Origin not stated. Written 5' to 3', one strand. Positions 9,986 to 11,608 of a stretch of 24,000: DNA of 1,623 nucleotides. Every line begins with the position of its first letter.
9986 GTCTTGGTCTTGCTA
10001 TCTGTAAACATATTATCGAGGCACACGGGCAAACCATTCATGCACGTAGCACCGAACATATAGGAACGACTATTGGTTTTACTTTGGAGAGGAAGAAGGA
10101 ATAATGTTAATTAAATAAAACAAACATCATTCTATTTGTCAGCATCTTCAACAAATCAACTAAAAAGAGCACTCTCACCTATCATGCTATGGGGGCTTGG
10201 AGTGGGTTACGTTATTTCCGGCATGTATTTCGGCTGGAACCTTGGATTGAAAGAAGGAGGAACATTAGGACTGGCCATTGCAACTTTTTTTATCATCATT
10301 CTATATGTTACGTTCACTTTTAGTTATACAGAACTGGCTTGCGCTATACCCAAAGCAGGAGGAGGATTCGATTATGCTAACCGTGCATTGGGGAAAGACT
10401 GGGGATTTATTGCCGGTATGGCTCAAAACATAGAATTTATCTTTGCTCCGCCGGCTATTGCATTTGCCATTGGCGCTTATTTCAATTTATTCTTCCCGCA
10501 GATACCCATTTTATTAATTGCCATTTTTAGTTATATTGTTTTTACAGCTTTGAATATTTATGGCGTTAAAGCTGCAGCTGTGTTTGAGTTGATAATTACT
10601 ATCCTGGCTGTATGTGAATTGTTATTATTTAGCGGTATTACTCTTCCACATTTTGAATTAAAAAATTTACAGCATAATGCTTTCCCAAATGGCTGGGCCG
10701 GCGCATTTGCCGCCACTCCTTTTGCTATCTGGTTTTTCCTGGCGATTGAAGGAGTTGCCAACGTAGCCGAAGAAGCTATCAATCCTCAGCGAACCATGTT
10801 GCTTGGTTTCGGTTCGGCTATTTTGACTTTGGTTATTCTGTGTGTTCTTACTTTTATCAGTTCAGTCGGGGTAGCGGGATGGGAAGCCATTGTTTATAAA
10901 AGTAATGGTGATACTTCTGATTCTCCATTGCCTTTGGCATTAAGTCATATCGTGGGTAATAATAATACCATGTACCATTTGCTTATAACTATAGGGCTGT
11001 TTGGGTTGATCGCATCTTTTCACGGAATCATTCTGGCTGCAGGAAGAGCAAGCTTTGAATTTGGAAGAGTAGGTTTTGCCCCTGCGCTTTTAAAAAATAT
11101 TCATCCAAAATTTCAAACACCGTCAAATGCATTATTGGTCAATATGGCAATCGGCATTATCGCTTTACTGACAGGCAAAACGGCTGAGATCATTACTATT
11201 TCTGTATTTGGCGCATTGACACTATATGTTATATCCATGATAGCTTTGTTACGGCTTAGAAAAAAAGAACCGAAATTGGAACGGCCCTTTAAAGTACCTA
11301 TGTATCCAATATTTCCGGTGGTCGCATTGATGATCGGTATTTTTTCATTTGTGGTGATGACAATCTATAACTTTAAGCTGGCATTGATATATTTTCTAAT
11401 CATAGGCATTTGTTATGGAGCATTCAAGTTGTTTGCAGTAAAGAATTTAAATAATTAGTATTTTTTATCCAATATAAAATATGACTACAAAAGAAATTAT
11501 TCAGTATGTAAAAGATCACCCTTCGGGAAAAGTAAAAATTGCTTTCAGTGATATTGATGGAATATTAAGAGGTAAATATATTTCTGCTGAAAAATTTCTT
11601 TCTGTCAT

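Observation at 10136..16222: Candidate B12-independent, gamma-glutamylation-dependent amino-alcohol (ethanolamine) catabolic locus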

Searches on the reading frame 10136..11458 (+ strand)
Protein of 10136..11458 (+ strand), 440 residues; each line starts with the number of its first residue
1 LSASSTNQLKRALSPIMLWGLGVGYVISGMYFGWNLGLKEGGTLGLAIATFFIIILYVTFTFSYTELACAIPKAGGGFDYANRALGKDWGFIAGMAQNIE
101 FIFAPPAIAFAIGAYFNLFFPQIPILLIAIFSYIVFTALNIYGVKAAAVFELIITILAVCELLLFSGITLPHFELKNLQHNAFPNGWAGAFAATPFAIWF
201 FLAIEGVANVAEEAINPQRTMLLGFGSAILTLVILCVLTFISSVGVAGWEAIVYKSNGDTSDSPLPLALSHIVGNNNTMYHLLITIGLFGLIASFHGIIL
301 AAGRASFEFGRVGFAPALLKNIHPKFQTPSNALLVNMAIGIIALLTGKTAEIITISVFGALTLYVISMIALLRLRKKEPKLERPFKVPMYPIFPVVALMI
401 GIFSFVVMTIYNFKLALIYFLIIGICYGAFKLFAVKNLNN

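Call 3: search_protein_families(library=pfam, proteins=[window:10136-11458:+])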
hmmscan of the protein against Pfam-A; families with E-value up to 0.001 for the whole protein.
window:10136-11458:+ (440 aa): 2 families
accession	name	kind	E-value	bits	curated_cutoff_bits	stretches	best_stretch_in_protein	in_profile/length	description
PF13520.12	AA_permease_2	-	4.6e-37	128.4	27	1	26-420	14-420/427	Amino acid permease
PF00324.27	AA_permease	-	3.5e-31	108.8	24.6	1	29-413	14-425/470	Amino acid permease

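Call 4: search_protein_families(library=ncbifam, proteins=[window:10136-11458:+])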
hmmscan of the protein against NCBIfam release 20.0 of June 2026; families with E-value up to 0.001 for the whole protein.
window:10136-11458:+ (440 aa): 14 families
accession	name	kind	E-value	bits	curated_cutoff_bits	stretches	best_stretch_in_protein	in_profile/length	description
TIGR00908.1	2A0305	equivalog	3.9e-131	438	381.75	1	7-434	3-430/442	ethanolamine permease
TIGR00909.1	2A0306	subfamily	5.9e-45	154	556.8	1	10-423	2-422/429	amino acid transporter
NF053761.1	BrChAATpBcaP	equivalog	2.8e-38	132.1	690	2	127-426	157-446/460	branched-chain amino acid transporter BcaP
TIGR00911.1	2A0308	subfamily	2.5e-20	72.4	701.8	1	6-434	41-474/505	L-type amino acid transporter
TIGR00906.1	2A0303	subfamily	1.5e-19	69.8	681.7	2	2-117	22-138/602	cationic amino acid transport permease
TIGR01773.1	GABAperm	equivalog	7.4e-14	51.3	678.1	1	26-411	28-424/452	GABA permease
NF007594.0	PRK10238.1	equivalog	2.5e-11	43.2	848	1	5-422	6-438/456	aromatic amino acid transporter AroP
NF007566.0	PRK10197.1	equivalog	4.2e-09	35.6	871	1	26-410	28-421/466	GABA permease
NF008484.0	PRK11387.1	equivalog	4.1e-08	32.6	716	1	4-434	7-456/471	S-methylmethionine permease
NF008272.0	PRK11049.1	equivalog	1.6e-07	30.7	732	1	5-428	15-458/470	D-serine/D-alanine/glycine transporter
NF007602.0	PRK10249.1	equivalog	2.2e-06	26.9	851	1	20-431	32-453/458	phenylalanine transporter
NF007876.0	PRK10580.1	equivalog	8.5e-06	24.9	736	1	5-407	3-418/457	proline-specific permease ProY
NF047867.1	AA_transp_ThrP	exception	0.00038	19.5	850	1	7-433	6-451/461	bifunctional threonine/serine APC transporter ThrP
NF040513.1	antiport_TyrP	equivalog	0.00053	18.8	630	0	54-410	39-423/465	tyrosine-tyramine antiporter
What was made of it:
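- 10136..11458 (+): Eat-family (APC, TC 2.A.3.5-type) permease. Predicted role: ethanolamine uptake. TIGR00908 at 438 bits against a cut-off of 381.75 (call 4).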

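Call 32: search_dna_similar(query=window:10136-11455:+, collection=plasmids, mode=protein, max_rows=25, max_evalue=1e-40)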
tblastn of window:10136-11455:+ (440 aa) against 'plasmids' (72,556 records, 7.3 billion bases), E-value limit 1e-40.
Records with a match: 41; places in all: 41; records where one place covers at least 80% of the query: 40.
Best place of each record, by identity: <60% 41.
By first word of the organism name: Thioclava 5; Azospirillum 4; Clostridium 4; Rhodococcus 3; Acinetobacter 3; Paenarthrobacter 3; Methylobacterium 2; Vibrio 2; Arthrobacter 2; Moraxella 1; and 12 more.
By predicted mobility (MOB-suite, as given by PLSDB): non-mobilizable 31; mobilizable 5; conjugative 5.
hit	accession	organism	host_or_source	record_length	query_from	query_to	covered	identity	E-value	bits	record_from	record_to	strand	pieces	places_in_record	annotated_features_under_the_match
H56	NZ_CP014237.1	Moraxella osloensis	Homo sapiens,pure culture,cerebrospinal ...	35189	4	438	99%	47.5%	8e-93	313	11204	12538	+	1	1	eat: ethanolamine permease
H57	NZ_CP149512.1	Pararhizobium sp. A13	Aeschynomene indica,cell ...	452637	3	434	98%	47.1%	9e-94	316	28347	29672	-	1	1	eat: ethanolamine permease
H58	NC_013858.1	Azospirillum sp. B510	-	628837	1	425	97%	46.7%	2e-95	321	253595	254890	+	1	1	eat: ethanolamine permease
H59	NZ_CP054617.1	Azospirillum oryzae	cell culture,soil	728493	1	425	97%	46.5%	1e-94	318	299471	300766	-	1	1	eat: ethanolamine permease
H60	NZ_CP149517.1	Thioclava sp. GXIMD4215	pure culture,mangrove soil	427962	9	429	96%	46.7%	3e-94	318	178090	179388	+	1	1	eat: ethanolamine permease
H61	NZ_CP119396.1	Chimaeribacter arupi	Homo sapiens,blood culture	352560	2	432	98%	45.5%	4e-90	306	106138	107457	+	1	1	eat: ethanolamine permease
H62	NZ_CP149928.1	Thioclava sp. GXIMD4216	pure culture,mangrove soil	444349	9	429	96%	46.5%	8e-94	316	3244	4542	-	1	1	eat: ethanolamine permease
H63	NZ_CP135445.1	Thioclava sp. FTW29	-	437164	9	429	96%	46.5%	9e-94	316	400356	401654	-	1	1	eat: ethanolamine permease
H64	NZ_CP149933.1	Thioclava sp. GXIMD2076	pure culture,conch meat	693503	9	429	96%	46.0%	5e-93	314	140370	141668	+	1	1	eat: ethanolamine permease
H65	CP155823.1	Thioclava sp. 'Guangxiensis'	Bruguiera gymnorhiza,pure ...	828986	9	429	96%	46.0%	5e-93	314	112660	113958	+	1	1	eat: ethanolamine permease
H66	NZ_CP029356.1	Azospirillum thermophilum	cell culture,hot spring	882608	1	433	98%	44.8%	2e-92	312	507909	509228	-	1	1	eat: ethanolamine permease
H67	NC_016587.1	Azospirillum lipoferum 4B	-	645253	1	425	97%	45.4%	7e-91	308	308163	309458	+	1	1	eat: ethanolamine permease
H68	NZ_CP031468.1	Paraburkholderia caffeinilytica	mix culture,tea plantation soil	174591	5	427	96%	45.4%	1e-95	322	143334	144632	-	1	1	eat: ethanolamine permease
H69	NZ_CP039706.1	Clostridium butyricum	Homo sapiens,isolation from The first ...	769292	6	417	94%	46.4%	4e-81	280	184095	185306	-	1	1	eat: ethanolamine permease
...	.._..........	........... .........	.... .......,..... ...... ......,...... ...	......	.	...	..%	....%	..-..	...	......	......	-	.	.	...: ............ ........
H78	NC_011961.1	Thermomicrobium roseum DSM 5159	-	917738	5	438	99%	36.0%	3e-55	204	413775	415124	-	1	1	eat: ethanolamine permease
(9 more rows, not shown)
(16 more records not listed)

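Call 33: get_annotated_region(hit=H78, flank=8000)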
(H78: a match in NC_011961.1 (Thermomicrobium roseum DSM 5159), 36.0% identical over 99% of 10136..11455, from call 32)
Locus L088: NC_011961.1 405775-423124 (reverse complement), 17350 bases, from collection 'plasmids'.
description: Thermomicrobium roseum DSM 5159 plasmid unnamed, complete sequence
organism: Thermomicrobium roseum DSM 5159 (NCBI taxid 309801)
taxonomy: Bacteria; Thermomicrobiota; Thermomicrobia; Thermomicrobiales; Thermomicrobiaceae; Thermomicrobium; Thermomicrobium roseum; Thermomicrobium roseum DSM 5159
host: -; source: -; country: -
typing (MOB-suite, as given by PLSDB): non-mobilizable
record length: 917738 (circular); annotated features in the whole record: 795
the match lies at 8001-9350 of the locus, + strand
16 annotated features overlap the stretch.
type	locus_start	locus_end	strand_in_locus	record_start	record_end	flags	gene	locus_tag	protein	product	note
CDS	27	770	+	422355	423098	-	map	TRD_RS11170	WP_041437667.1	type I methionyl aminopeptidase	GO:0036211 - protein modification process [Evidence IEA]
CDS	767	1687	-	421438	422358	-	-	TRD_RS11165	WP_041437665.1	EamA family transporter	-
CDS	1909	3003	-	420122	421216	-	-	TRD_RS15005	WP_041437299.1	hypothetical protein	-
CDS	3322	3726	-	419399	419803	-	-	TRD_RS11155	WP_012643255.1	hypothetical protein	-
CDS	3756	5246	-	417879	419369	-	-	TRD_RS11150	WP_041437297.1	hypothetical protein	-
CDS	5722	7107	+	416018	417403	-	-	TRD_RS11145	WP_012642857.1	glutamine synthetase family protein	GO:0006542 - glutamine biosynthetic process [Evidence IEA]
CDS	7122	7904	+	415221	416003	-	-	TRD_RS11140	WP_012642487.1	glucose 1-dehydrogenase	-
CDS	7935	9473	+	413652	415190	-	eat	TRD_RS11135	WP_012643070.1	ethanolamine permease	GO:0006865 - amino acid transport [Evidence IEA]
CDS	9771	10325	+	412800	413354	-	-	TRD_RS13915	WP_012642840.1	NfeD family protein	-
CDS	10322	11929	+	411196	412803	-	-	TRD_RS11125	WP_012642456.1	flotillin family protein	-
CDS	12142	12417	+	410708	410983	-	-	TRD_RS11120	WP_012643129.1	hypothetical protein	-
CDS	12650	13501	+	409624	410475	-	-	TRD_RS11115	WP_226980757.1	PrsW family intramembrane metalloprotease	-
CDS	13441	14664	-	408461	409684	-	thiI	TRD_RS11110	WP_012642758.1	tRNA uracil 4-sulfurtransferase ThiI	GO:0009228 - thiamine biosynthetic process [Evidence IEA]; GO:0006400 - tRNA modification [Evidence IEA]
CDS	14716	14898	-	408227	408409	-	-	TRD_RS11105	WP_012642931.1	Rdx family protein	-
CDS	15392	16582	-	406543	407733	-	-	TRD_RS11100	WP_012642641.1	DUF11 domain-containing protein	-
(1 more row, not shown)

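Call 34: get_annotated_region(hit=H58, flank=6000)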
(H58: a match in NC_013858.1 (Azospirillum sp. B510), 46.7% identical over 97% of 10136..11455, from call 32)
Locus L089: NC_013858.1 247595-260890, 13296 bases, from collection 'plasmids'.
description: Azospirillum sp. B510 plasmid pAB510d, complete sequence
organism: Azospirillum sp. B510 (NCBI taxid 137722)
taxonomy: Bacteria; Pseudomonadota; Alphaproteobacteria; Rhodospirillales; Azospirillaceae; Azospirillum; Azospirillum sp. B510
host: -; source: -; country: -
typing (MOB-suite, as given by PLSDB): non-mobilizable
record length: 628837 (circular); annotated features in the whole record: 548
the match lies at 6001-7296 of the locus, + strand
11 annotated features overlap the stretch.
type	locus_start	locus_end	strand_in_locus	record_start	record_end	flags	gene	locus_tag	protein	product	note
CDS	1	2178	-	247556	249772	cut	-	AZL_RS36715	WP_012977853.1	hypothetical protein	-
CDS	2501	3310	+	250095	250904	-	-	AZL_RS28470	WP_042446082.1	DUF1194 domain-containing protein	-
CDS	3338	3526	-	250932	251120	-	-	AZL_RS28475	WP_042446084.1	hypothetical protein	-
CDS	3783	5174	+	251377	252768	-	-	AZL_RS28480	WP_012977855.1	ethanolamine ammonia-lyase subunit EutB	-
CDS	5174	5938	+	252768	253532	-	eutC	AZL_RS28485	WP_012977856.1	ethanolamine ammonia-lyase subunit EutC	GO:0006520 - amino acid metabolic process [Evidence IEA]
CDS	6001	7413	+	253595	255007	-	eat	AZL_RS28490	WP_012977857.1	ethanolamine permease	GO:0006865 - amino acid transport [Evidence IEA]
CDS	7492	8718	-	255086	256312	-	phaZ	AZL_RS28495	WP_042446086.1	polyhydroxyalkanoate depolymerase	-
CDS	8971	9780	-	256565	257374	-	-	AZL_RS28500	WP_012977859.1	endonuclease/exonuclease/phosphatase family protein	-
CDS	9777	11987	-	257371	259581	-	-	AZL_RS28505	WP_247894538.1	VTT domain-containing protein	-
CDS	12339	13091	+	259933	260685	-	-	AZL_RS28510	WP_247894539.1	ABC transporter permease subunit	GO:0055085 - transmembrane transport [Evidence IEA]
CDS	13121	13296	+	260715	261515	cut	-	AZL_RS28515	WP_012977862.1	ABC transporter permease subunit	GO:0055085 - transmembrane transport [Evidence IEA]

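Call 35: get_annotated_region(hit=H56, flank=6000)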
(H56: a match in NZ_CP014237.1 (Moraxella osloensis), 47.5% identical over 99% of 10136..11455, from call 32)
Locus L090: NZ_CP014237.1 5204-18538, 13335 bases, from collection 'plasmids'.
description: Moraxella osloensis strain CCUG 350 plasmid unnamed2, complete sequence
organism: Moraxella osloensis (NCBI taxid 34062)
taxonomy: Bacteria; Pseudomonadota; Gammaproteobacteria; Moraxellales; Moraxellaceae; Moraxella; Moraxella osloensis
host: -; source: Homo sapiens,pure culture,cerebrospinal fluid; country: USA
typing (MOB-suite, as given by PLSDB): non-mobilizable; replicon rep_cluster_1031
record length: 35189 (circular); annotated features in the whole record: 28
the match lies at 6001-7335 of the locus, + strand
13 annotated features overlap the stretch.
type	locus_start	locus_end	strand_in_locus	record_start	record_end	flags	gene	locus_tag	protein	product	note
CDS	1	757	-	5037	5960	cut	-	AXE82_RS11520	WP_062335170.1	hypothetical protein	-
CDS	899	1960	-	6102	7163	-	-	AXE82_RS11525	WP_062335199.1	lambda-exonuclease family protein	-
CDS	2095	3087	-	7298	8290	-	-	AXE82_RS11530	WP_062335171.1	DUF932 domain-containing protein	-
CDS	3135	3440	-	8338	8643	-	-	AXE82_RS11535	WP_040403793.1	hypothetical protein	-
CDS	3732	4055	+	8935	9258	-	-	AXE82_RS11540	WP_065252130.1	hypothetical protein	-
CDS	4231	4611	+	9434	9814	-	-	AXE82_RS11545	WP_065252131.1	hypothetical protein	-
CDS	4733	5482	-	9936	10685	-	-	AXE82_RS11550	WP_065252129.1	recombinase family protein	GO:0006310 - DNA recombination [Evidence IEA]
CDS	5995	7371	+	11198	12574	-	eat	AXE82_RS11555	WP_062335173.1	ethanolamine permease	GO:0006865 - amino acid transport [Evidence IEA]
CDS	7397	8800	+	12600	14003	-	-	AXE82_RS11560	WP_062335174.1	ethanolamine ammonia-lyase subunit EutB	-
CDS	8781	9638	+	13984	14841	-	eutC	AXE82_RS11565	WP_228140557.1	ethanolamine ammonia-lyase subunit EutC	GO:0006520 - amino acid metabolic process [Evidence IEA]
CDS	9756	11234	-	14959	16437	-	-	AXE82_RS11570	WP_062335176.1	aldehyde dehydrogenase family protein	-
CDS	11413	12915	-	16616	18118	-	-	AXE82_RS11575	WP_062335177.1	CoA-acylating methylmalonate-semialdehyde dehydrogenase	-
CDS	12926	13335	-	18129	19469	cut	-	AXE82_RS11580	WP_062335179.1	aspartate aminotransferase family protein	-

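Call 65: get_annotated_region(hit=H57, flank=3500)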
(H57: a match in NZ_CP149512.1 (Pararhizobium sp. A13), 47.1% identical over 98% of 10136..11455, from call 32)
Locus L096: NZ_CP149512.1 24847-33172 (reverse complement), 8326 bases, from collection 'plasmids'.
description: Pararhizobium sp. A13 plasmid pPspA13a, complete sequence
organism: Pararhizobium sp. A13 (NCBI taxid 3133975)
taxonomy: Bacteria; Pseudomonadota; Alphaproteobacteria; Hyphomicrobiales; Rhizobiaceae; Pararhizobium; Pararhizobium sp. A13
host: -; source: Aeschynomene indica,cell culture,root-nodule; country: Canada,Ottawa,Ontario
typing (MOB-suite, as given by PLSDB): non-mobilizable
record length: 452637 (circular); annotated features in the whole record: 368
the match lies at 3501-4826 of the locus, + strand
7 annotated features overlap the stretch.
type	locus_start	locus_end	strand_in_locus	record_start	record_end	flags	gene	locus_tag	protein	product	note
CDS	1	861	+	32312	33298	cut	-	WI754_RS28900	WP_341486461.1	substrate-binding domain-containing protein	-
CDS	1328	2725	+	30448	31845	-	-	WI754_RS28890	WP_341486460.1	ethanolamine ammonia-lyase subunit EutB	-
CDS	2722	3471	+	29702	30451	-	eutC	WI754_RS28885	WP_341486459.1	ethanolamine ammonia-lyase subunit EutC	GO:0006520 - amino acid metabolic process [Evidence IEA]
CDS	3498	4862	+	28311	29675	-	eat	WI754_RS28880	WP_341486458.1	ethanolamine permease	GO:0006865 - amino acid transport [Evidence IEA]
CDS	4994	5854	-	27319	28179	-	-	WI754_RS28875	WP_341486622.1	GNAT family N-acetyltransferase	-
CDS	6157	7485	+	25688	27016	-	-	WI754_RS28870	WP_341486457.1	FAD-binding oxidoreductase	-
CDS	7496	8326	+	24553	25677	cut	argE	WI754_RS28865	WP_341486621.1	acetylornithine deacetylase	GO:0006526 - arginine biosynthetic process [Evidence IEA]; GO:0006592 - ornithine biosynthetic process [Evidence IEA]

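Call 66: get_annotated_region(hit=H60, flank=3500)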
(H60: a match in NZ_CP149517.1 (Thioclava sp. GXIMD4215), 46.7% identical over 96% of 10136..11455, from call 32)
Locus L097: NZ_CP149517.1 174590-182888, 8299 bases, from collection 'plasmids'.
description: Thioclava sp. GXIMD4215 plasmid p3, complete sequence
organism: Thioclava sp. GXIMD4215 (NCBI taxid 3131928)
taxonomy: Bacteria; Pseudomonadota; Alphaproteobacteria; Rhodobacterales; Paracoccaceae; Thioclava; Thioclava sp. GXIMD4215
host: -; source: pure culture,mangrove soil; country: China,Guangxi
typing (MOB-suite, as given by PLSDB): non-mobilizable
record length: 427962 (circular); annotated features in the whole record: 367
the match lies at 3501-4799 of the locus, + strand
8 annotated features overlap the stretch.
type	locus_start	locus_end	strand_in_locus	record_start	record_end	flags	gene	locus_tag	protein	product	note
CDS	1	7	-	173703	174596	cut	-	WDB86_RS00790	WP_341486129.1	sugar ABC transporter permease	-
CDS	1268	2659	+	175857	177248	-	-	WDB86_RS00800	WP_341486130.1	ethanolamine ammonia-lyase subunit EutB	-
CDS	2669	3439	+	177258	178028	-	eutC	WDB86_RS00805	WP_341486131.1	ethanolamine ammonia-lyase subunit EutC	GO:0006520 - amino acid metabolic process [Evidence IEA]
CDS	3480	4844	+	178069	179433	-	eat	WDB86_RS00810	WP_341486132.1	ethanolamine permease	GO:0006865 - amino acid transport [Evidence IEA]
CDS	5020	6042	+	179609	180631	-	-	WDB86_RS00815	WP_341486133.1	AraC family transcriptional regulator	GO:0006355 - regulation of DNA-templated transcription [Evidence IEA]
CDS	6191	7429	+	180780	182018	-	trpB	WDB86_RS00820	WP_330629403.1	tryptophan synthase subunit beta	GO:0000162 - tryptophan biosynthetic process [Evidence IEA]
CDS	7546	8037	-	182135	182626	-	-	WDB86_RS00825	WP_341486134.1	MarR family transcriptional regulator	GO:0006355 - regulation of DNA-templated transcription [Evidence IEA]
CDS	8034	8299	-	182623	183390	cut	-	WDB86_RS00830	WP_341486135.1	2-dehydro-3-deoxygalactonokinase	GO:0034194 - D-galactonate catabolic process [Evidence IEA]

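Call 67: get_annotated_region(hit=H68, flank=3500)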
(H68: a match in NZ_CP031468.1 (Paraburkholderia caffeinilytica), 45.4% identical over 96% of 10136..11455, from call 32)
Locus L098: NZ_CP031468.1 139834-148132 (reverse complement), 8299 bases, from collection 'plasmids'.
description: Paraburkholderia caffeinilytica strain CF1 plasmid p1, complete sequence
organism: Paraburkholderia caffeinilytica (NCBI taxid 1761016)
taxonomy: Bacteria; Pseudomonadota; Betaproteobacteria; Burkholderiales; Burkholderiaceae; Paraburkholderia; Paraburkholderia caffeinilytica
host: -; source: mix culture,tea plantation soil; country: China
typing (MOB-suite, as given by PLSDB): non-mobilizable; replicon rep_cluster_186; mating-pair formation MPF_T
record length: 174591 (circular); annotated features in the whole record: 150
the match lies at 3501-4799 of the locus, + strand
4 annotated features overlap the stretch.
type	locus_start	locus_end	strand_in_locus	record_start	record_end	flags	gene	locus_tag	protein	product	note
CDS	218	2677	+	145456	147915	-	-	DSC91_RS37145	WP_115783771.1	NACHT domain-containing protein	-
CDS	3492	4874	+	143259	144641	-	eat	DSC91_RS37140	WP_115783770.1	ethanolamine permease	GO:0006865 - amino acid transport [Evidence IEA]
CDS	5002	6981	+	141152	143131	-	-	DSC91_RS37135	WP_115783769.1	primary-amine oxidase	-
CDS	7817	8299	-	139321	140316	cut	-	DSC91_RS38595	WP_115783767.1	helix-turn-helix domain-containing protein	GO:0006355 - regulation of DNA-templated transcription [Evidence IEA]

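Call 68: get_annotated_region(hit=H69, flank=3500)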
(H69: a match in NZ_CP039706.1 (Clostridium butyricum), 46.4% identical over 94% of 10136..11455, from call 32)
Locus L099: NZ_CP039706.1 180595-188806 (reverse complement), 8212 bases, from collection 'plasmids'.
description: Clostridium butyricum strain 4-1 plasmid p-butyl_plas_4-1, complete sequence
organism: Clostridium butyricum (NCBI taxid 1492)
taxonomy: Bacteria; Bacillota; Clostridia; Eubacteriales; Clostridiaceae; Clostridium; Clostridium butyricum
host: -; source: Homo sapiens,isolation from The first stool of the new borne,first stool of the newborn; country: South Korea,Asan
typing (MOB-suite, as given by PLSDB): non-mobilizable
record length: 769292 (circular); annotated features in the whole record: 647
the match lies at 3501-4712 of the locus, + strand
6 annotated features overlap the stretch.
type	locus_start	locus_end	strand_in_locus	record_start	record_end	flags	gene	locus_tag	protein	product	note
CDS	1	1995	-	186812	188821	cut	-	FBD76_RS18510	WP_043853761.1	glycosyltransferase family 39 protein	-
CDS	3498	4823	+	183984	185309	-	eat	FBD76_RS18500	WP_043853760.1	ethanolamine permease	GO:0006865 - amino acid transport [Evidence IEA]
CDS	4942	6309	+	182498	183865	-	-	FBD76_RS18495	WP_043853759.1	ethanolamine ammonia-lyase subunit EutB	-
CDS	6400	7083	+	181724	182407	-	eutC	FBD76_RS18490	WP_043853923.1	ethanolamine ammonia-lyase subunit EutC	GO:0006520 - amino acid metabolic process [Evidence IEA]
CDS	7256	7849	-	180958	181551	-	-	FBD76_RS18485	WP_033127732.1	hypothetical protein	-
CDS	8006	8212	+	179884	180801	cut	-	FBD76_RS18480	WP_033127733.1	ABC transporter ATP-binding protein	-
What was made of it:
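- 10136..11458 (+): It is 45-47% identical to plasmid 'eat' genes, and 5 of the 6 contexts examined sit next to eutBC (calls 32, 34, 35, 65-68).
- On Eat ethanolamine permease (TIGR00908, APC superfamily): Paraburkholderia has a primary-amine oxidase instead (calls 32, 34, 35, 65-68).
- Its nearest plasmid homologues sit beside eutBC in 5 of 6 cases (calls 34, 35, 65-68). The permease passes the ethanolamine-permease equivalog model (call 4), and its closest homologues are linked to eutBC (calls 34, 35, 65, 66, 68).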
